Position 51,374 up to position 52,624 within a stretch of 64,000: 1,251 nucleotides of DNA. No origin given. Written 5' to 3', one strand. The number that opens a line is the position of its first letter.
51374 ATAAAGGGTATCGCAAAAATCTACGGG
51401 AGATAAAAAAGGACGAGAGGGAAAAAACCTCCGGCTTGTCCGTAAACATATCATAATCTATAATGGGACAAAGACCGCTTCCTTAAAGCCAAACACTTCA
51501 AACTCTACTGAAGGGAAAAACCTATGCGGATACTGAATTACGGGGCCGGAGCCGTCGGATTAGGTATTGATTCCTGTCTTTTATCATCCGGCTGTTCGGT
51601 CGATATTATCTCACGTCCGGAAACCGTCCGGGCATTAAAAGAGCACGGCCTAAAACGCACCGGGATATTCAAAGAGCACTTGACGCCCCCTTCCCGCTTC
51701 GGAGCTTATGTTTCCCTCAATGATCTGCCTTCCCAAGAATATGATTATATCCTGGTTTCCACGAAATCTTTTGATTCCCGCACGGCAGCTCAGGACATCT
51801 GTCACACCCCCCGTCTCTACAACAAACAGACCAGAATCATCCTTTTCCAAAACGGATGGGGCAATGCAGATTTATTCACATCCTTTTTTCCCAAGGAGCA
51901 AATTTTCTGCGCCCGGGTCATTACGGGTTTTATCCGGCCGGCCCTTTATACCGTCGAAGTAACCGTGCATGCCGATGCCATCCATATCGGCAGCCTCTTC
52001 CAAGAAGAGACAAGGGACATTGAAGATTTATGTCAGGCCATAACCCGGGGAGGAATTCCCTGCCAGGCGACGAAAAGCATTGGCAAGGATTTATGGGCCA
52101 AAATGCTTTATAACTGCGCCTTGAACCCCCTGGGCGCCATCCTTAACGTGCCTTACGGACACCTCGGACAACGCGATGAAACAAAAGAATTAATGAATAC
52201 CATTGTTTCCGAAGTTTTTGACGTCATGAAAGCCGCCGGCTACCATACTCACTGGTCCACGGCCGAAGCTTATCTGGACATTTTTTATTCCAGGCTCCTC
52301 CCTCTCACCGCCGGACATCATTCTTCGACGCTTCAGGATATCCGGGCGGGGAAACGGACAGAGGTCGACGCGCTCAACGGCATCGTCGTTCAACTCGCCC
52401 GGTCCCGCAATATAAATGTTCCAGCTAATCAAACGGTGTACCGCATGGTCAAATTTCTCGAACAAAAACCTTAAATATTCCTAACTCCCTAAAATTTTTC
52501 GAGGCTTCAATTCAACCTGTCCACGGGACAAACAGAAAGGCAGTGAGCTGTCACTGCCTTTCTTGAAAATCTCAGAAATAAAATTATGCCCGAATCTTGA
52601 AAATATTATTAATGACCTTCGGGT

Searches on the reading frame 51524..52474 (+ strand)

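Call 70: search_protein_families(library=pfam, proteins=[window:51524-52474:+], max_evalue=0.001)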
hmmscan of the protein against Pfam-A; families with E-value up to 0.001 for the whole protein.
window:51524-52474:+ (316 aa): 2 families
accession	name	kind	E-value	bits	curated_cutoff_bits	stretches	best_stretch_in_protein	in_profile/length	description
PF08546.17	ApbA_C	-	6.7e-31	107.7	22.7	1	188-313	4-125/125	Ketopantoate reductase PanE/ApbA C terminal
PF02558.23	ApbA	-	2.3e-20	73.2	22.2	1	6-157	4-147/150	Ketopantoate reductase PanE/ApbA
